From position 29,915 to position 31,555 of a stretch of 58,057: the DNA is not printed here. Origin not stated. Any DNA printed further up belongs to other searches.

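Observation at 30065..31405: Orphan AgrC-like histidine kinase with no agrB/agrD in the replicon: possible eavesdropping on a host autoinducing peptide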

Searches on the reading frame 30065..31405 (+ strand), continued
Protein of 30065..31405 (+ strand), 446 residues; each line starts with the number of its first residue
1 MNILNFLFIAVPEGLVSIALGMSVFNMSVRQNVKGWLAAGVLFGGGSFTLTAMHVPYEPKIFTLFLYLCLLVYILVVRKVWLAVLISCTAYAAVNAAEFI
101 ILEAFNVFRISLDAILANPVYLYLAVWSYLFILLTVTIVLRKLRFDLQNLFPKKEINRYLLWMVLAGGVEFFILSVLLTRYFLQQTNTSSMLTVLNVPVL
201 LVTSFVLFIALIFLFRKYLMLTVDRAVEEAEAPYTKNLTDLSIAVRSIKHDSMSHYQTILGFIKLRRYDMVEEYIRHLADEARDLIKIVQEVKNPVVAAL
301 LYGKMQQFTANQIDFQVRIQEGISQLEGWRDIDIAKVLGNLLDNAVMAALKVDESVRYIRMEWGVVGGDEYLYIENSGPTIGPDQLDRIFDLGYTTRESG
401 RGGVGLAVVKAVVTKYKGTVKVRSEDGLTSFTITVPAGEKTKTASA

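Call 27: search_solved_structures(query=window:30065-31405:+, max_evalue=0.01, show_alignments=2)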
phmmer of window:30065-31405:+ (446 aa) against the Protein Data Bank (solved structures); distinct sequences matched with E-value up to 0.01: 31.
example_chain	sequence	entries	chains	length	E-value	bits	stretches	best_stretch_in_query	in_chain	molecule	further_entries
7zp0_A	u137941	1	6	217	3.8e-10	42.9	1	332-437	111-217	Sensor protein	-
9jfj_A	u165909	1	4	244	1.2e-08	38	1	309-438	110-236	Sensor histidine kinase ZraS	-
6paj_A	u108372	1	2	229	2.4e-07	33.7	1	287-437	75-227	Sensor protein SrrB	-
9p6i_A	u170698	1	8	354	1.5e-06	31.1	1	310-440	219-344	histidine kinase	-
8dvq_A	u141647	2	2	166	5.4e-06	29.3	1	333-437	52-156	Sensor protein VanS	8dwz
5idm_A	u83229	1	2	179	9.3e-06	28.5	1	362-439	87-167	Cell cycle histidine kinase CckA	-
5idj_A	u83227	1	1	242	2.5e-05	27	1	361-437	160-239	Histidine kinase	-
1id0_A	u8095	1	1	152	5.1e-05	26.1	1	331-421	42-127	PHOQ HISTIDINE KINASE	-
3sl2_A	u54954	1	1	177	9.9e-05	25.1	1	329-440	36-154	Sensor histidine kinase yycG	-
3cgy_A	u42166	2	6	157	0.00018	24.2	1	331-424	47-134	Virulence sensor histidine kinase phoQ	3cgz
2c2a_A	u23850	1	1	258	0.0002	24.1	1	333-436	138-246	SENSOR HISTIDINE KINASE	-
3dge_A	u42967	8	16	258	0.0002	24.1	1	333-436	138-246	Sensor protein | Histidine kinase | Sensor histidine kinase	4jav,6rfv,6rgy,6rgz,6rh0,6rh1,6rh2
5uht_A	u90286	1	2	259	0.00021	24.1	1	333-436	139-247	Sensor histidine kinase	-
6rh7_A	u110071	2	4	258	0.00021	24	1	334-436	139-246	Sensor histidine kinase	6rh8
4jas_A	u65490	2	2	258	0.00021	24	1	333-436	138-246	Histidine kinase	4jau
6e52_A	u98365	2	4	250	0.00025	23.8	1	224-413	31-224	Staphylococcus aureus AgrC histidine kinase module fused to Saccharomyces cerevisiae GCN4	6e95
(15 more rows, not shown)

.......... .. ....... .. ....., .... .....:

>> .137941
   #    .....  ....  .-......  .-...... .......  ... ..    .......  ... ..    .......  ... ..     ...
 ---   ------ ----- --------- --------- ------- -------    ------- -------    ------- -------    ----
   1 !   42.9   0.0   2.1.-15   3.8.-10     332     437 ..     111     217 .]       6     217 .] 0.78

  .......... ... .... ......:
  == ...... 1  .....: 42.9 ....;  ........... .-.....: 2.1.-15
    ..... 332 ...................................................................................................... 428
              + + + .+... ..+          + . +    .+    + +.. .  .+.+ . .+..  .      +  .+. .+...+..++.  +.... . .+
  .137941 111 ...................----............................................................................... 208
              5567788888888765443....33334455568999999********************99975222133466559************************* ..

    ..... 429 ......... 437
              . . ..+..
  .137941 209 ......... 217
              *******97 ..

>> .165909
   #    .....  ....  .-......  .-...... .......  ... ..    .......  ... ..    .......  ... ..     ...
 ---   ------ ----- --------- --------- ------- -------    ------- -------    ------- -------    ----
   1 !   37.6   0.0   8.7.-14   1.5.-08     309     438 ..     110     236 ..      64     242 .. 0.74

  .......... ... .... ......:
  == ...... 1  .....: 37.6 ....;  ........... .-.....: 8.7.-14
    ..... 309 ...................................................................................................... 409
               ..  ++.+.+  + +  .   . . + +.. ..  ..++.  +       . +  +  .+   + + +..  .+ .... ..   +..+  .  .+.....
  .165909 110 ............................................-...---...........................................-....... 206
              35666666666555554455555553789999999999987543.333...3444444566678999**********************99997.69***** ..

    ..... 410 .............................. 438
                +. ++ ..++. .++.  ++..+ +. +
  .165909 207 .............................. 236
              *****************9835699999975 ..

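Call 28: find_encoding_contigs(protein=P0031, flank=8000, max_places=1)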
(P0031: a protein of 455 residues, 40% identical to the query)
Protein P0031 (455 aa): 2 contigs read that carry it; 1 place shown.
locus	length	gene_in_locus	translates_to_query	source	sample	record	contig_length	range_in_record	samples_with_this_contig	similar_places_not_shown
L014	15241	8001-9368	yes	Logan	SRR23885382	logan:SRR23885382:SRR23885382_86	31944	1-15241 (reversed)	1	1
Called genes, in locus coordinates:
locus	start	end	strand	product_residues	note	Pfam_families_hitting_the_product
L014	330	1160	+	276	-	PF13730:HTH_36 (weak)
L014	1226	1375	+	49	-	-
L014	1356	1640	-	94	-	-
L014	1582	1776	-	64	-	-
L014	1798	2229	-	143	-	-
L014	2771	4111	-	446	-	PF01580:FtsK_SpoIIIE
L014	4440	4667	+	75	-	PF13443:HTH_26 (weak), PF01381:HTH_3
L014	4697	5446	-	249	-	-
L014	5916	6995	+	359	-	PF17989:ALP_N (weak)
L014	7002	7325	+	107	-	-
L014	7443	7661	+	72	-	-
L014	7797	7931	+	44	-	-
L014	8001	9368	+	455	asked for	PF14689:SPOB_a, PF02518:HATPase_c, PF14501:HATPase_c_5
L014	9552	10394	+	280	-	PF02899:Phage_int_SAM_1, PF13495:Phage_int_SAM_4, PF00589:Phage_integrase, PF22823:MrpR_C_cat (weak)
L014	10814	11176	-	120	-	PF08863:YolD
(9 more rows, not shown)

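Call 33: find_related_loci(query=A1, collection=genome_contigs, flank=10000)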
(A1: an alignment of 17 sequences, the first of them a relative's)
Query A1 (446 aa) in genome_contigs; peptide patterns used: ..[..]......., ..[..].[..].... (x = any residue, [..] = any of these).
52 stretches matched a pattern; 39 encode a relative of the query (tblastn E <= 1e-3); 39 distinct loci.
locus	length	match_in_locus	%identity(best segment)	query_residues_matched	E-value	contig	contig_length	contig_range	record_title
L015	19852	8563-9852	47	3-433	2e-116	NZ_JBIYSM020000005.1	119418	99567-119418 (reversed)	Brevibacillus sp. H7 H7_scaffold5, whole genome shotgun sequence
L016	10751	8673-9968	42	6-436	2e-112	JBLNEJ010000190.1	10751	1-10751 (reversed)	MAG: Clostridia bacterium isolate MAG76 PRJNA889980_bin15_renamed_189, whole genome shotgun sequence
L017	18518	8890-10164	43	9-436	3e-107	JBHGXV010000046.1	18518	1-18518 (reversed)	MAG: Paenibacillaceae bacterium isolate N2OR2_T1_20 N2OR2_T1_k141_8367, whole genome shotgun sequence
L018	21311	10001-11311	43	1-437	2e-104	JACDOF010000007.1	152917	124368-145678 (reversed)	MAG: Brevibacillus sp. isolate GB_MAG14_061 c_000000000092, whole genome shotgun sequence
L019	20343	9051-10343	41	5-433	4e-104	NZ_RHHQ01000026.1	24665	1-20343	Brevibacillus fluminis strain JCM 15716 contig_26, whole genome shotgun sequence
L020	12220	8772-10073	41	4-435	1e-103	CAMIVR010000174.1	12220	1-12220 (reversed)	MAG: uncultured Brevibacillus sp. isolate SRR12377473_bin.19_metawrap_v1.3_MAG genome assembly, contig: SRR12377473_1902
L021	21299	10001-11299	41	5-435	6e-103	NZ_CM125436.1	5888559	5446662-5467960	Brevibacillus fluminis strain SLAM_AEPS10 chromosome, whole genome shotgun sequence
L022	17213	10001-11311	40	3-440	5e-102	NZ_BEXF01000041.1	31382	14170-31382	Brevibacillus reuszeri strain NIT02 contig41, whole genome shotgun sequence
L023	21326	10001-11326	38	3-436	7e-102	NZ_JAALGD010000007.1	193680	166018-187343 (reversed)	Brevibacillus sp. SYP-B805 NODE_7, whole genome shotgun sequence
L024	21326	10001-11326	39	2-434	2e-95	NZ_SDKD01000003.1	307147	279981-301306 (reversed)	Brevibacillus migulae strain CFH S0501 Scaffold3, whole genome shotgun sequence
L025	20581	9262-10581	40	3-434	6e-95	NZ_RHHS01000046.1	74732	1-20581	Brevibacillus gelatini strain DSM 100115 contig_46, whole genome shotgun sequence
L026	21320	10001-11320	38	3-434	2e-94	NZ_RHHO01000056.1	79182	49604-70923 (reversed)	Brevibacillus borstelensis strain NRRL NRS 818 contig_56, whole genome shotgun sequence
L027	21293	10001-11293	39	4-436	6e-94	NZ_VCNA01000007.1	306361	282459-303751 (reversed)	Brevibacillus dissolubilis strain CHY01 Scaffold7, whole genome shotgun sequence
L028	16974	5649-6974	39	2-434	1e-93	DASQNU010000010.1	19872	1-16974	MAG TPA_asm: Candidatus Bathyarchaeia archaeon isolate SMAG_U10784 k141_109230, whole genome shotgun sequence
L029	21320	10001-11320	40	3-434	1e-90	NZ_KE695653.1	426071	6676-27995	Brevibacillus thermoruber 423 Scaffold6, whole genome shotgun sequence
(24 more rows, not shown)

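Call 46: search_dna_similar(query=window:30065-31405:+, collection=plasmids, mode=protein, max_evalue=1e-10, max_rows=25)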
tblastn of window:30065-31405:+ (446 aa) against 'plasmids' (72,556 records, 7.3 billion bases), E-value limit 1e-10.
Records with a match: 14; places in all: 14; records where one place covers at least 80% of the query: 2.
Best place of each record, by identity: <60% 14.
By first word of the organism name: Paenibacillus 5; Brevibacillus 3; Priestia 1; Jeotgalibacillus 1; Aneurinibacillus 1; Pseudalkalibacillus 1; Clostridium 1; Niallia 1.
By predicted mobility (MOB-suite, as given by PLSDB): non-mobilizable 14.
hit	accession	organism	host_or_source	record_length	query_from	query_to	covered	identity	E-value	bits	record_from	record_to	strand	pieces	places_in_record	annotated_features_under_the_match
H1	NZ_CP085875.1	Brevibacillus sp. HD3.3A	soil sample,soil of tomato plants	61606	3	440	98%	41.2%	1e-83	287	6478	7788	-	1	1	ATP-binding protein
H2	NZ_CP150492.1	Brevibacillus borstelensis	single cell,soil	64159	2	440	98%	40.0%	7e-77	268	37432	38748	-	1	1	ATP-binding protein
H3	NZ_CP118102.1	Paenibacillus urinalis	Homo sapiens,blood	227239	206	442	53%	30.5%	5e-14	82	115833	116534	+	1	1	GHKL domain-containing protein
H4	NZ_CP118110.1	Paenibacillus urinalis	Homo sapiens,blood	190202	206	442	53%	30.5%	5e-14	82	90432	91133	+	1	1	GHKL domain-containing protein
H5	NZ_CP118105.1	Paenibacillus urinalis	Homo sapiens,blood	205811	206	442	53%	30.5%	5e-14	82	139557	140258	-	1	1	GHKL domain-containing protein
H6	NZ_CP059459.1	Priestia megaterium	Prokaryotes,soil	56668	162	442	63%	24.7%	1e-12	78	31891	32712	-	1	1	GHKL domain-containing protein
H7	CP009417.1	Jeotgalibacillus malaysiensis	-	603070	206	440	53%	27.8%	8e-12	75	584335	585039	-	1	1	histidine kinase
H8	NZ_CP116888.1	Aneurinibacillus sp. Ricciae_BoGa-3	whole organism,Plant material,Lab grown ...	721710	234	440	46%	31.4%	3e-17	92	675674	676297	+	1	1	ATP-binding protein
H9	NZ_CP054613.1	Paenibacillus cellulosilyticus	cell culture,soil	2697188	229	435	46%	28.8%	1e-12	78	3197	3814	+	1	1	none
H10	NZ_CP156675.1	Pseudalkalibacillus hwajinpoensis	mixed culture,soil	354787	211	436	51%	26.1%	9e-12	75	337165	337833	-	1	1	GHKL domain-containing protein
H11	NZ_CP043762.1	Paenibacillus sp. 37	whole organism,rhizosphere of Abies ...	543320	226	440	48%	27.1%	5e-12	76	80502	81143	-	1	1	ATP-binding protein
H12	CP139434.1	Brevibacillus halotolerans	cell culture,freshwater soil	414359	234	440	46%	27.8%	5e-16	88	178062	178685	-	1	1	ATP-binding protein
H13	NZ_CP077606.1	Clostridium tagluense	single colony,lamb meat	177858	224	436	48%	24.9%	3e-13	80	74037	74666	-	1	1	ATP-binding protein | cyclic lactone autoinducer peptide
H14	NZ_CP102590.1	Niallia taxi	-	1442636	206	399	43%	26.8%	5e-12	76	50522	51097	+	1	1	none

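Call 47: search_dna_similar(query=window:30065-31405:+, collection=phages, mode=protein, max_evalue=0.00001, max_rows=25)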
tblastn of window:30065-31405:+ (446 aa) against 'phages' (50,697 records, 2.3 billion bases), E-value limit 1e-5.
Records with a match: 4; places in all: 4; records where one place covers at least 80% of the query: 0.
Best place of each record, by identity: <60% 4.
By first word of the organism name: Bacteriophage 2; Salmonella 1; Escherichia 1.
By host as written in the record: - 2; Homo sapiens 1; Escherichia coli O157:H7 ATCC 43895 1.
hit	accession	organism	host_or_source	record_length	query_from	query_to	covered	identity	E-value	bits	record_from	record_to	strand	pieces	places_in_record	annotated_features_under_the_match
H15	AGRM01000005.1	Salmonella enterica subsp. houtenae str. ATCC BAA-1581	Homo sapiens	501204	244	441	44%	30.7%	1e-6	57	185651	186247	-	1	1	PAS domain S-box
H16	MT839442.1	Bacteriophage sp.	human fecal samples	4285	241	446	46%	26.8%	2e-8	63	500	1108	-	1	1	record has no annotation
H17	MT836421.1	Bacteriophage sp.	human fecal samples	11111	209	361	34%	28.8%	2e-8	63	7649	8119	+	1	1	record has no annotation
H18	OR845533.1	Escherichia phage ECO95 1-6-1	Escherichia coli O157:H7 ATCC 43895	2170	244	361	26%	30.1%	3e-6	56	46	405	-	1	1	record has no annotation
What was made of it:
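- Closest known: agr3 genes of Clostridioides difficile phage phiCDHM1. Different: No detectable similarity appeared in the phage collection at E <= 1e-5 (call 47).
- Tried and rejected: Protein search of the kinase against the same phages found only four partial catalytic-domain hits (call 47).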

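Call 48: get_annotated_region(hit=H1, flank=20000)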
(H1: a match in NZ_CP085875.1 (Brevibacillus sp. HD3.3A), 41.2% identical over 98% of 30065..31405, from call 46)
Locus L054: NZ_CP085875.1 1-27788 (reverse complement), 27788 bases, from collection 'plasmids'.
description: Brevibacillus sp. HD3.3A plasmid unnamed
organism: Brevibacillus sp. HD3.3A (NCBI taxid 2738979)
taxonomy: Bacteria; Bacillota; Bacilli; Bacillales; Paenibacillaceae; Brevibacillus; Brevibacillus sp. HD3.3A
host: -; source: soil sample,soil of tomato plants; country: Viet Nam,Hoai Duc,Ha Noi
typing (MOB-suite, as given by PLSDB): non-mobilizable
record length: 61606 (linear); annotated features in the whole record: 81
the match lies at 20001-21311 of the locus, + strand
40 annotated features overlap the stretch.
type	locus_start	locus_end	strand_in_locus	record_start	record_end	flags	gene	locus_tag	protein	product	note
CDS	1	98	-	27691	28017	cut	-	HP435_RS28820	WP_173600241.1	hypothetical protein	-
CDS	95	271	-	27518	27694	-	-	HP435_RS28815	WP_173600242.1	hypothetical protein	-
CDS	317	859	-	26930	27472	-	-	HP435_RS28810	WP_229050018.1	site-specific integrase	-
CDS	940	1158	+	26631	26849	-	-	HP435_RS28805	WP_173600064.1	hypothetical protein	-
CDS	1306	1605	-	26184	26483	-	-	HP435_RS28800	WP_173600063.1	hypothetical protein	-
CDS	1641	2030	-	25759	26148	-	-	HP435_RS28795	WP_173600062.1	hypothetical protein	-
CDS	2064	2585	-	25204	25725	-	-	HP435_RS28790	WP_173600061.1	crossover junction endodeoxyribonuclease RuvC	GO:0006310 - DNA recombination [Evidence IEA]; GO:0006281 - DNA repair [Evidence IEA]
CDS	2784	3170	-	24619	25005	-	-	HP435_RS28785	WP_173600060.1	hypothetical protein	-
CDS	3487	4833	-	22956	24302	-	dnaB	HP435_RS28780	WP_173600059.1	replicative DNA helicase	GO:0006260 - DNA replication [Evidence IEA]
CDS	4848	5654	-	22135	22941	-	-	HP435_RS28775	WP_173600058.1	phage replisome organizer N-terminal domain-containing protein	-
CDS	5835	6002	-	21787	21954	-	-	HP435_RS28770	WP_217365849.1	hypothetical protein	-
CDS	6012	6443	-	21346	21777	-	-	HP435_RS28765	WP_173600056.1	single-stranded DNA-binding protein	-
CDS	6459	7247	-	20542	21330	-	-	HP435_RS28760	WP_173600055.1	PD-(D/E)XK nuclease-like domain-containing protein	-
CDS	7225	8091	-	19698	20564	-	-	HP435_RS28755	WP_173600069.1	hypothetical protein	-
CDS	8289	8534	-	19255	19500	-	-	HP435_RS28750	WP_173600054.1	hypothetical protein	-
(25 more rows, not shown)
